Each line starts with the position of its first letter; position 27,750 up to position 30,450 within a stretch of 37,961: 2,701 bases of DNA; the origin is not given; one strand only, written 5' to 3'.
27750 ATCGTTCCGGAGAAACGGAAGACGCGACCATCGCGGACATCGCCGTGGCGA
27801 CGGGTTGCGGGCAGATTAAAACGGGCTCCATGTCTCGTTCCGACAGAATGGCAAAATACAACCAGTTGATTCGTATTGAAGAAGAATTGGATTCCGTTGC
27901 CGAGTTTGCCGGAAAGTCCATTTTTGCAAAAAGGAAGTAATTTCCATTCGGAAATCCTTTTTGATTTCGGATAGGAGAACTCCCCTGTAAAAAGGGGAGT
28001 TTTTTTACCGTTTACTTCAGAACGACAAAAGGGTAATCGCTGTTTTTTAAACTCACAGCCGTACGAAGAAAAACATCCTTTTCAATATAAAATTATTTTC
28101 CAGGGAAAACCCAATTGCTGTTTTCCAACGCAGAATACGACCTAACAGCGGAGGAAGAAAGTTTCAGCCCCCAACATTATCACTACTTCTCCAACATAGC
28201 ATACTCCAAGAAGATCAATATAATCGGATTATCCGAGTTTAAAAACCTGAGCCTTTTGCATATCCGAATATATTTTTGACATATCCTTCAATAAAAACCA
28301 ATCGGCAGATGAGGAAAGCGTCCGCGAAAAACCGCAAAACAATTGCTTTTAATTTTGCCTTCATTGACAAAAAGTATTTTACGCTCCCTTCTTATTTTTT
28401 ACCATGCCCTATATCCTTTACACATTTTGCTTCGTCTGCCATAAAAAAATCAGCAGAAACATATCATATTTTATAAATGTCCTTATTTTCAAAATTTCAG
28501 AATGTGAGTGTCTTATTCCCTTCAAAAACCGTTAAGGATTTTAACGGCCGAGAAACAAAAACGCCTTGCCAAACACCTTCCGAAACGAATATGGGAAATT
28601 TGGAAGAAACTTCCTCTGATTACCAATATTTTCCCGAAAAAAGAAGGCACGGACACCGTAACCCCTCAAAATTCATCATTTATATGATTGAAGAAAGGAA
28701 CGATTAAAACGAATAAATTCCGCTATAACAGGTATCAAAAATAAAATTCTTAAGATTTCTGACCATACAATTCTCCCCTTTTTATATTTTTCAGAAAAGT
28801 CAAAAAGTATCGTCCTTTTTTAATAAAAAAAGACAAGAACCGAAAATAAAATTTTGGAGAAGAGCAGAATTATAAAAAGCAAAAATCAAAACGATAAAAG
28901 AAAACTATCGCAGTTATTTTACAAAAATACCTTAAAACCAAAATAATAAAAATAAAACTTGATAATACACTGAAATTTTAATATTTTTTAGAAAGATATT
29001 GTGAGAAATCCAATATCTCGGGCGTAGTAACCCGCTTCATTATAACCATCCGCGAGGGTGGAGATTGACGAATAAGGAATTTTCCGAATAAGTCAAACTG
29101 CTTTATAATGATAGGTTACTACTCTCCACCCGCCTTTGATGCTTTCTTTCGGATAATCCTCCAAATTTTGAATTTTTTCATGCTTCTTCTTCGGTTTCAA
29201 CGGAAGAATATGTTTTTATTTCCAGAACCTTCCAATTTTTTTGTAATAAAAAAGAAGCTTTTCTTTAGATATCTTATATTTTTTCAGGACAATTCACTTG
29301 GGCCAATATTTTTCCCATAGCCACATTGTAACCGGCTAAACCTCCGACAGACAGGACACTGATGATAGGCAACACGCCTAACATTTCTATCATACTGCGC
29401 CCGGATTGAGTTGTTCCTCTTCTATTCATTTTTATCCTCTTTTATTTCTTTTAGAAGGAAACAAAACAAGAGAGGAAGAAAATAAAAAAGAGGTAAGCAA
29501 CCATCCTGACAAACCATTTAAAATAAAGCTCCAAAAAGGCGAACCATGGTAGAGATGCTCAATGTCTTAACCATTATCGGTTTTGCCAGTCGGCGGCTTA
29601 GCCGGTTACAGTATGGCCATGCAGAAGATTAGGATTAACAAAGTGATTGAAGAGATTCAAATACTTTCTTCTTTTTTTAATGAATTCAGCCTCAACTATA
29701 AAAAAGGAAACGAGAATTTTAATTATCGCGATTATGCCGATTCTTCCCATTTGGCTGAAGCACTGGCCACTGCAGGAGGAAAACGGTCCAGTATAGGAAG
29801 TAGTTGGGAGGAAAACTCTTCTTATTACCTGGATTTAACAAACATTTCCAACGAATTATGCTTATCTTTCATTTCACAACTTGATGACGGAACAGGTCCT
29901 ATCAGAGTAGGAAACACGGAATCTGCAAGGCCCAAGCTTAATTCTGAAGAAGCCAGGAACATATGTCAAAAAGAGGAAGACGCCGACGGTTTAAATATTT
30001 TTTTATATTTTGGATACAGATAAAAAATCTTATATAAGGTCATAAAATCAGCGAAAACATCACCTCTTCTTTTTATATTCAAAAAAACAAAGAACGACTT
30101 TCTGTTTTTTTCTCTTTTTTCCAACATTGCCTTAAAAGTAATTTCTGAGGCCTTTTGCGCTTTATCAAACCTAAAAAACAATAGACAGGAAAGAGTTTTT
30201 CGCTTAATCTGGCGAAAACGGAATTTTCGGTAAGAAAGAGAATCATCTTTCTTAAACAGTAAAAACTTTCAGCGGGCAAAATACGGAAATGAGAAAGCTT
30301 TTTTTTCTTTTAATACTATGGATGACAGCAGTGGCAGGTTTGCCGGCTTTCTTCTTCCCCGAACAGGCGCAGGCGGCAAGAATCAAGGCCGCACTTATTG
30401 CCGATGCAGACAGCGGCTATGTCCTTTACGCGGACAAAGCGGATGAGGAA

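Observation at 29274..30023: Split type IV pilin-like gene arranged like an inversion (phase-variation) switch caught in the OFF orientation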

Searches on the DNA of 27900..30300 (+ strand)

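Call 44: search_rna_families(source=window, start=27900, end=30300, threshold=evalue, max_evalue=5)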
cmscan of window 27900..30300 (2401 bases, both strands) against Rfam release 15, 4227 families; matches with E-value up to 5: 19.
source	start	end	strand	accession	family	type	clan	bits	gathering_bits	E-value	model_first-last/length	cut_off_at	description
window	27926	28034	-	RF01770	rimP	Cis-reg; leader;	-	30.8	47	0.02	1-102/102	no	Gammaprotebacteria rimP leader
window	29419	29496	-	RF03794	MIR5298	Gene; miRNA;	-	28.5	70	0.08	1-80/80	no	MIR5298 microRNA precursor family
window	29415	29494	+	RF03496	MIR2086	Gene; miRNA;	-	24.5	50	0.13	1-87/87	no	MIR2086 microRNA precursor family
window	27946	28013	+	RF02362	Yfr10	Gene; sRNA;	-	24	43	1.3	1-78/78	no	Cyanobacterial functional RNA 10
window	27915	28008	+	RF00515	PyrR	Cis-reg;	-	23.7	54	2.3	1-115/115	no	PyrR binding site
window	28604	28642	-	RF00480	HIV_FE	Cis-reg; frameshift_element;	-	23.3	45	2.2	1-52/52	no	HIV Ribosomal frameshift signal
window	29424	29491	-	RF03566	mir-4875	Gene; miRNA;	-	23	90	0.16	1-73/73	no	mir-4875 microRNA precursor family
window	29404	29505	-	RF04134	MIR7504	Gene; miRNA;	-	22.9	83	0.66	1-124/124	no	MIR7504 microRNA precursor family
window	29416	29493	-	RF03719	mir-3914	Gene; miRNA;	-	22.7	97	0.12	1-95/95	no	mir-3914 microRNA precursor family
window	29416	29493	-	RF04240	mir-4716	Gene; miRNA;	-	22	76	0.22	1-84/84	no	mir-4716 microRNA precursor family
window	29416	29493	+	RF03719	mir-3914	Gene; miRNA;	-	21.9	97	0.21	1-95/95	no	mir-3914 microRNA precursor family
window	29414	29495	-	RF03734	mir-4773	Gene; miRNA;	-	21.2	100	1.4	1-78/78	no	mir-4773 microRNA precursor family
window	29410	29501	+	RF04134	MIR7504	Gene; miRNA;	-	21.2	83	1.7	1-124/124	no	MIR7504 microRNA precursor family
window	29425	29486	-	RF03578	mir-3910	Gene; miRNA;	-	19.2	95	2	1-82/82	no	mir-3910 microRNA precursor family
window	29414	29482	+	RF03566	mir-4875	Gene; miRNA;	-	17.7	90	5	1-73/73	no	mir-4875 microRNA precursor family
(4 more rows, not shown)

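Call 75: build_rna_model(alignment_id=A6)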
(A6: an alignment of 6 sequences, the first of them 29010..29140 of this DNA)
Model R1 built from alignment A6 (6 sequences, 148 columns); structure: RNAalifold consensus.
model positions 132; base pairs 15; branch points 1; effective number of sequences 1.4; information 0.591 bits per position. Calibrated on 0.2 Mb of random sequence (short: E-values are rough).
structure used (alignment columns):
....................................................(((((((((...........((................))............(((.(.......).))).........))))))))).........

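Call 76: search_with_rna_model(model_id=R1, sources=[window, L008, L009, L010, L011, L013, L014, L015, L016, L017, L018, L019, L020, L021, L022, L023, L024, L025, L026, L028, L034, L001, L002], max_evalue=1)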
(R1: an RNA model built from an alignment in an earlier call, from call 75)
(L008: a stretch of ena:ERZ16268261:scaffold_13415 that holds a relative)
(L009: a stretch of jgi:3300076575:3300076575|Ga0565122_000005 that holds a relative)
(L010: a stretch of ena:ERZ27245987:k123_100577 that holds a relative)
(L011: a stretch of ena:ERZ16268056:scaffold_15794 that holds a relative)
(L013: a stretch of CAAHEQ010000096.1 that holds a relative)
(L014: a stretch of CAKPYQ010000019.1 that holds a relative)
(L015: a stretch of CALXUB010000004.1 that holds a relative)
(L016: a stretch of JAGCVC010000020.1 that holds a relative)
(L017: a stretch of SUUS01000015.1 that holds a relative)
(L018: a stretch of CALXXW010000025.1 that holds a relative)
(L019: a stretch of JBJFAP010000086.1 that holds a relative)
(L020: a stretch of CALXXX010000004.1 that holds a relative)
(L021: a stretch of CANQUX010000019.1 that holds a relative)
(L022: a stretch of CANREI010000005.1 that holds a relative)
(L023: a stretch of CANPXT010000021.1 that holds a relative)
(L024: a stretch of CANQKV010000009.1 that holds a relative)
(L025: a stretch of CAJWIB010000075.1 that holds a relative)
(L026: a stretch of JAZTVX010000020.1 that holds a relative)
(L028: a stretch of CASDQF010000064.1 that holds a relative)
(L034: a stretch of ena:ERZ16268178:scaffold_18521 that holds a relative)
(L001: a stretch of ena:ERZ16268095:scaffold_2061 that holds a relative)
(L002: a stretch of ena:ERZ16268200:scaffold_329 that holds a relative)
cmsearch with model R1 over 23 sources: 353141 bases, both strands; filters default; matches with E-value up to 1: 6.
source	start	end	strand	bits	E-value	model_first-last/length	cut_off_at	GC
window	29010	29139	+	144.9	4.4e-31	1-132/132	no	0.44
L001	5647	5791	-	139.6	7.7e-30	1-132/132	no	0.36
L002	5002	5146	-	135.3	7.9e-29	1-132/132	no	0.34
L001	5610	5749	+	24.6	0.0063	1-132/132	no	0.36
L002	4965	5104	+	21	0.042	1-132/132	no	0.36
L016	6871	6908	+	15.7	0.75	69-107/132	no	0.21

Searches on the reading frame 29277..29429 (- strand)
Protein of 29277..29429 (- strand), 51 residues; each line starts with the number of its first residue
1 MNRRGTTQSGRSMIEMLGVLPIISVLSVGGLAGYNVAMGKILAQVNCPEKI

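Call 9: search_protein_families(library=pfam, proteins=[window:29277-29429:-], max_evalue=10)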
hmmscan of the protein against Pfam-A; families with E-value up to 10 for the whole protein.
seq(51 aa): 1 family
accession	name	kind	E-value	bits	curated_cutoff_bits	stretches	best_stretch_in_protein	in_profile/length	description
PF07581.17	Glug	-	0.12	13.3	20.5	1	27-41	4-18/28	The GLUG motif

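Call 10: search_protein_families(library=ncbifam, proteins=[window:29277-29429:-], max_evalue=10)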
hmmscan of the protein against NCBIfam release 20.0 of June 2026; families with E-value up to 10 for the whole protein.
seq(51 aa): 3 families
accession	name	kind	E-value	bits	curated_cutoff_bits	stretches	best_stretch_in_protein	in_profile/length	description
NF007800.0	PRK10506.1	equivalog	0.0065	16.3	158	1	5-35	5-35/163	prepilin peptidase-dependent protein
NF007862.0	PRK10574.1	equivalog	0.041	14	138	1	7-38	3-34/145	prepilin peptidase-dependent pilin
NF040999.1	pilin_ComGC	equivalog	0.11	12.7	75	1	10-26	3-19/84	competence type IV pilus major pilin ComGC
